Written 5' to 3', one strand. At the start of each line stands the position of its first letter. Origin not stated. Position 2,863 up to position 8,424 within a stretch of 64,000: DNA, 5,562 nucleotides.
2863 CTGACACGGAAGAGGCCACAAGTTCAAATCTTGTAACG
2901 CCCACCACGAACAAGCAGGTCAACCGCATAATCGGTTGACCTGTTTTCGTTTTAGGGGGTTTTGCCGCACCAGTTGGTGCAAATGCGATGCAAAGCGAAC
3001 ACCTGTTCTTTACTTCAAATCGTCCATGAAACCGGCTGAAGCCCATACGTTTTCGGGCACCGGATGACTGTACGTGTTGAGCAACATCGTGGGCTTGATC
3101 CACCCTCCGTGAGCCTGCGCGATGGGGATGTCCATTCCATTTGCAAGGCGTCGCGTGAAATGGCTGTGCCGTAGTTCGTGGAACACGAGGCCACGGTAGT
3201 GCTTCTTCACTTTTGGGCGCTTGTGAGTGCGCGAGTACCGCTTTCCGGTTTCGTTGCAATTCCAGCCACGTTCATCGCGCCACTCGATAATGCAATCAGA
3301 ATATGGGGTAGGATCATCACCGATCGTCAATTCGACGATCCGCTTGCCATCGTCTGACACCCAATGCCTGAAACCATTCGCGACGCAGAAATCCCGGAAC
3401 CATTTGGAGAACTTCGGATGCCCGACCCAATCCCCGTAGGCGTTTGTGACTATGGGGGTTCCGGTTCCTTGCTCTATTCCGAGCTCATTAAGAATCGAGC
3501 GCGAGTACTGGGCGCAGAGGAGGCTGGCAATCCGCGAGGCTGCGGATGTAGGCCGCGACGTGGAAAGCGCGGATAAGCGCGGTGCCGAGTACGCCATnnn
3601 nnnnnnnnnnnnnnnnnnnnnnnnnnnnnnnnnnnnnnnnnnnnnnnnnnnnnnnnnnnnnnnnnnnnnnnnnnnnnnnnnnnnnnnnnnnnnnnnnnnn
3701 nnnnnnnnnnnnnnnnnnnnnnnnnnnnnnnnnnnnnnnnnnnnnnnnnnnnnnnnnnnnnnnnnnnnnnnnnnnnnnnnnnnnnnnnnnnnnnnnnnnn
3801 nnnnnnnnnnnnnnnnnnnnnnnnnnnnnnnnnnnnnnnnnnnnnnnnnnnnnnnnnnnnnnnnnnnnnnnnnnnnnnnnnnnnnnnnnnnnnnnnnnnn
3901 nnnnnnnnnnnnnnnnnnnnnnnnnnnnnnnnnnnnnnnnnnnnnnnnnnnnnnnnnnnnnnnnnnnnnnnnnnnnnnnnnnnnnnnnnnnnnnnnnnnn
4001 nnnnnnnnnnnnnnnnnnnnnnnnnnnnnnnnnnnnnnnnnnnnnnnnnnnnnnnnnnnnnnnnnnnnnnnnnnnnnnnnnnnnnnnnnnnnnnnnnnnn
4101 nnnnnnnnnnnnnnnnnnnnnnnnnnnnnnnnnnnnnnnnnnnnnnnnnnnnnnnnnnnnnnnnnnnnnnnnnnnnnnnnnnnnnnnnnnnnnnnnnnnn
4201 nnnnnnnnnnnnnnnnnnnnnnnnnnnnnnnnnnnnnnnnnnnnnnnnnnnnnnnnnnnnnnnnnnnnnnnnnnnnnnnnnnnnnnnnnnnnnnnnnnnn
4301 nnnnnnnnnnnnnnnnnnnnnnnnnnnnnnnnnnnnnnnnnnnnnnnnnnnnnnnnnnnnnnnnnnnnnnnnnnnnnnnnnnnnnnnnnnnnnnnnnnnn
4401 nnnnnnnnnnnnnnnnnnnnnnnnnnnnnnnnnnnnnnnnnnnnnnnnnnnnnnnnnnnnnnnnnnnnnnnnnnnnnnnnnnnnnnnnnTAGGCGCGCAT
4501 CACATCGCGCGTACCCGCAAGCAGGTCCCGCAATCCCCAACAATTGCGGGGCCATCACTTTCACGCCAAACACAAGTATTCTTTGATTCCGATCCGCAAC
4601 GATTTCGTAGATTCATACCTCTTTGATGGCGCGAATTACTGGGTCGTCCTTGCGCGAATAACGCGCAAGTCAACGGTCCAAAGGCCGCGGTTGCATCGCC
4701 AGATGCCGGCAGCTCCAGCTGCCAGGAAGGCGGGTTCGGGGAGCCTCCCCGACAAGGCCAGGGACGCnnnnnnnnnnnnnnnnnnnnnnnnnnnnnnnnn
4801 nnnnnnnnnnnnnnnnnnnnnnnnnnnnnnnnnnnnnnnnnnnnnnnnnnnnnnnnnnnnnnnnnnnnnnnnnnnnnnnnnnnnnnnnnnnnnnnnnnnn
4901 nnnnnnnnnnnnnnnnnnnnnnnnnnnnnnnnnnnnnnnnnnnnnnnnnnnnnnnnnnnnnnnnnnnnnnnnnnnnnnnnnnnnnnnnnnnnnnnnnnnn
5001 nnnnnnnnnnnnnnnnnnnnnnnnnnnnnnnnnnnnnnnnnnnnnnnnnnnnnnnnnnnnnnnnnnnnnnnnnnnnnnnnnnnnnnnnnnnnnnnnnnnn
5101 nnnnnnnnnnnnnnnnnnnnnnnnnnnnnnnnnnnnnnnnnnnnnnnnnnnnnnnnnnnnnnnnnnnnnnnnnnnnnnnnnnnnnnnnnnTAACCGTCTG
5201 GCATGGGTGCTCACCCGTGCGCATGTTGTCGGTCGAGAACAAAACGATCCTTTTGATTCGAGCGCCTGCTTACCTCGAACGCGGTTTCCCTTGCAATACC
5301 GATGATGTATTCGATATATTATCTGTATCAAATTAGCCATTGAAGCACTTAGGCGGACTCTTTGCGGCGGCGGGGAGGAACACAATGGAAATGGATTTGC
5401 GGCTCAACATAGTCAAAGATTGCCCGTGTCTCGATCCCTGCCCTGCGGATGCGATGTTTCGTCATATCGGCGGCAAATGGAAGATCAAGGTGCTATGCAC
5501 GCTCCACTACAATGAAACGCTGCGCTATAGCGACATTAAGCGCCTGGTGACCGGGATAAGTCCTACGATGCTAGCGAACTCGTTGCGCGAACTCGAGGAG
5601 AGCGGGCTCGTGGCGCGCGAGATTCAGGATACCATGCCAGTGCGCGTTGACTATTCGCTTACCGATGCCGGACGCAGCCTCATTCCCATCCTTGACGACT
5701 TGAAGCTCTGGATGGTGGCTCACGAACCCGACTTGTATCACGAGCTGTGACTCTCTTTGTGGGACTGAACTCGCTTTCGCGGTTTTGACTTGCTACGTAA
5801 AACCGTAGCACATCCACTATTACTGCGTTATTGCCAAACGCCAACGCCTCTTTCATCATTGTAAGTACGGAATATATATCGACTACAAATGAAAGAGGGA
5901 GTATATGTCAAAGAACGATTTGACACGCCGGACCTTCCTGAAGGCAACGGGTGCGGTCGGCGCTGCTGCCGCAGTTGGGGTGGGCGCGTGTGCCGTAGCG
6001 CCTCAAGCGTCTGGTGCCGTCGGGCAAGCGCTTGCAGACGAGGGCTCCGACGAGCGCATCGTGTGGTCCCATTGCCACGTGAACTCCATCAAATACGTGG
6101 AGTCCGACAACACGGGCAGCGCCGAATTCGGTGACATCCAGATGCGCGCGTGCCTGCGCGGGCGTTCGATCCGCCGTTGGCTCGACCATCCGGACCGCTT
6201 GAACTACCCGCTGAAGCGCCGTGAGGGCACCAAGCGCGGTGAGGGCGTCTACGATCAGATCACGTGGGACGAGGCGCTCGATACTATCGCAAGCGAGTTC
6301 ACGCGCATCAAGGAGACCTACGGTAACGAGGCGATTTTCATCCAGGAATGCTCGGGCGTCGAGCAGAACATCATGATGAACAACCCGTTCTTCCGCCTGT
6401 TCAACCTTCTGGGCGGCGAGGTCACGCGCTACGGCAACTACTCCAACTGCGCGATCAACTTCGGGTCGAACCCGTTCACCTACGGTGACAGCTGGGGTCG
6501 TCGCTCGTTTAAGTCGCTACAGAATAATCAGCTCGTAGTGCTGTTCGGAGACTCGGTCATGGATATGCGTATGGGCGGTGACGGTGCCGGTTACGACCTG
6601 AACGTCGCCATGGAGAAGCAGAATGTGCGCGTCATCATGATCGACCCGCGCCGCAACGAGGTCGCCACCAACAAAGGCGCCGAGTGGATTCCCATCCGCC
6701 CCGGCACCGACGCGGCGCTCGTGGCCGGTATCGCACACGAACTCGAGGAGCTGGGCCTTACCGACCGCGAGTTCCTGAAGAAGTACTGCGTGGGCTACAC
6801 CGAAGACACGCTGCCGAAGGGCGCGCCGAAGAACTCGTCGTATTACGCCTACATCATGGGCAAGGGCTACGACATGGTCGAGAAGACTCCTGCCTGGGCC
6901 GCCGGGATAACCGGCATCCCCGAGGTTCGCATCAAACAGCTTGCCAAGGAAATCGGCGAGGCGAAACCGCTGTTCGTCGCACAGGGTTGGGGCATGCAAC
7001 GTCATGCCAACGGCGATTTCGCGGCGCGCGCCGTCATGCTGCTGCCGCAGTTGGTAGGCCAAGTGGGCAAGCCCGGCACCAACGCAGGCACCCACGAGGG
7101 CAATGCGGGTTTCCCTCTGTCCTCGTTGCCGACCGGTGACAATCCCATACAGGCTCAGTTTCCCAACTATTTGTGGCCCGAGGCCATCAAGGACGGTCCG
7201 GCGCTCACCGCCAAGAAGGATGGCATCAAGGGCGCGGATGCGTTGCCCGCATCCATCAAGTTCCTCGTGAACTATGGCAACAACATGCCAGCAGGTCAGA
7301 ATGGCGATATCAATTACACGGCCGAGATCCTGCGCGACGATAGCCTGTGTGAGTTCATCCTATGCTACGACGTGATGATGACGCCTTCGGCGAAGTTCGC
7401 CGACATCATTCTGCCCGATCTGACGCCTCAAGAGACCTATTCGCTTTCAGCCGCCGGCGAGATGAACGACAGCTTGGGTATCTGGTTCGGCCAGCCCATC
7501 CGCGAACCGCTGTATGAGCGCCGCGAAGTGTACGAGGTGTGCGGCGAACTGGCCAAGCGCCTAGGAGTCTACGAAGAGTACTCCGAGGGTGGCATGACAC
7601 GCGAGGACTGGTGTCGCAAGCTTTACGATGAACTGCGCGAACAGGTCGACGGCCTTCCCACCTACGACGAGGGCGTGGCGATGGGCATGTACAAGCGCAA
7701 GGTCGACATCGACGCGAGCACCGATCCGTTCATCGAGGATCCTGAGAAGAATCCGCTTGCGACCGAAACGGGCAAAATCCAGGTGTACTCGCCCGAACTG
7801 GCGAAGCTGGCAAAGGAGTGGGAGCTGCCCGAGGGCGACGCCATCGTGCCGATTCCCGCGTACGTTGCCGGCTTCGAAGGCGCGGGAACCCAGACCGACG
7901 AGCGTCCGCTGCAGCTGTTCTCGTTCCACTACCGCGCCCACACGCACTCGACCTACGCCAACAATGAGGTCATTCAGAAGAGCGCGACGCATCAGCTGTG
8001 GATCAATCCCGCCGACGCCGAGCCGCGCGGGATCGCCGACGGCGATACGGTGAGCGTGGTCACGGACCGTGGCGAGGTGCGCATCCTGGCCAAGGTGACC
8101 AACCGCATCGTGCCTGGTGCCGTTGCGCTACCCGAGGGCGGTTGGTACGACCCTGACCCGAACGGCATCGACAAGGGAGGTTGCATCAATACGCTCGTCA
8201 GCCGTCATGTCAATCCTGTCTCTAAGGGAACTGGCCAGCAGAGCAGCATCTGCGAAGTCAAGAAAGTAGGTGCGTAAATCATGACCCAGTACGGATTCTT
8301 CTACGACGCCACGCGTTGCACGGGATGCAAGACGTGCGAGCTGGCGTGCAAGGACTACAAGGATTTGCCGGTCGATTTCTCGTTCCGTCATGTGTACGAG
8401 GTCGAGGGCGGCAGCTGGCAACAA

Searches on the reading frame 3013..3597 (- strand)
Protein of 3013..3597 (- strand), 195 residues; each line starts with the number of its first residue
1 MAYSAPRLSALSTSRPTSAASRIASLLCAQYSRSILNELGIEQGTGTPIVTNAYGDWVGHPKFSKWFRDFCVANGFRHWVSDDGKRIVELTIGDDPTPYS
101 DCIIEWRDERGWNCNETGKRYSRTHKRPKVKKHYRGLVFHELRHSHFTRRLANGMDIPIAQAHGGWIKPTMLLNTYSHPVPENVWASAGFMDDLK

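Call 92: search_protein_families(library=pfam, proteins=[window:3013-3597:-], max_evalue=0.001)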
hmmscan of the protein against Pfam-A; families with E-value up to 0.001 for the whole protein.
window:3013-3597:- (195 aa): 1 family
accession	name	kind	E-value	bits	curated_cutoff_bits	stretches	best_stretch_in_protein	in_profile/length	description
PF00589.27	Phage_integrase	-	1.1e-06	29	27.1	1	97-179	90-168/172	Phage integrase family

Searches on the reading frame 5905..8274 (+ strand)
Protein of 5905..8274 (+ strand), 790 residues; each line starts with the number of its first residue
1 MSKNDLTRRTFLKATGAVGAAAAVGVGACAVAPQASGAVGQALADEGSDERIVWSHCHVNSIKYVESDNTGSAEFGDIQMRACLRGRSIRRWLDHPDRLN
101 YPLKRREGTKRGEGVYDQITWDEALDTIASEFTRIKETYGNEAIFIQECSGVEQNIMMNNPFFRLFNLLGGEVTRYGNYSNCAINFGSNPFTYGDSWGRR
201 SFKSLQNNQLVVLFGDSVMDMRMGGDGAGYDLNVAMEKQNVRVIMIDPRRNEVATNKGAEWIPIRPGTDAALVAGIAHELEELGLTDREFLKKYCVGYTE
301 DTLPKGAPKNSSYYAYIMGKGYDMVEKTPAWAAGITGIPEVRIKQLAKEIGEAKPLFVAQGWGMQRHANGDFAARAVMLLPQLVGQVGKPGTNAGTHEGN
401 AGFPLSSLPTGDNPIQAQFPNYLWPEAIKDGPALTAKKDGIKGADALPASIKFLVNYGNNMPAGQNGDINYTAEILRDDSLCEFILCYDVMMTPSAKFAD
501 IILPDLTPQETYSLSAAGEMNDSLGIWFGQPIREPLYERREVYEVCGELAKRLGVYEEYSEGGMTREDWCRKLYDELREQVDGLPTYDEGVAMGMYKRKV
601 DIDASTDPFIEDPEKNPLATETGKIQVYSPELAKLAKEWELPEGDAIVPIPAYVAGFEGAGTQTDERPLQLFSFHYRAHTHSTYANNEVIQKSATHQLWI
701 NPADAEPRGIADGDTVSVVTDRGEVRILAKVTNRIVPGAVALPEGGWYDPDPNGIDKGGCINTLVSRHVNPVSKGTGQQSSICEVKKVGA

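Call 92: search_protein_families(library=pfam, proteins=[window:5905-8274:+], max_evalue=0.001)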
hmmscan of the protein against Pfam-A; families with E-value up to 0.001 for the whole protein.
window:5905-8274:+ (790 aa): 3 families
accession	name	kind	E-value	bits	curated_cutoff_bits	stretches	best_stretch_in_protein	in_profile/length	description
PF00384.28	Molybdopterin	-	1.2e-44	153.2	24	1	98-552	1-353/353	Molybdopterin oxidoreductase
PF01568.27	Molydop_binding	-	4.4e-26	91.5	26.8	1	669-776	1-104/110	Molydopterin dinucleotide binding domain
PF10518.14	TAT_signal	-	8.6e-07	29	22.7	1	5-25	1-21/21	TAT (twin-arginine translocation) pathway signal sequence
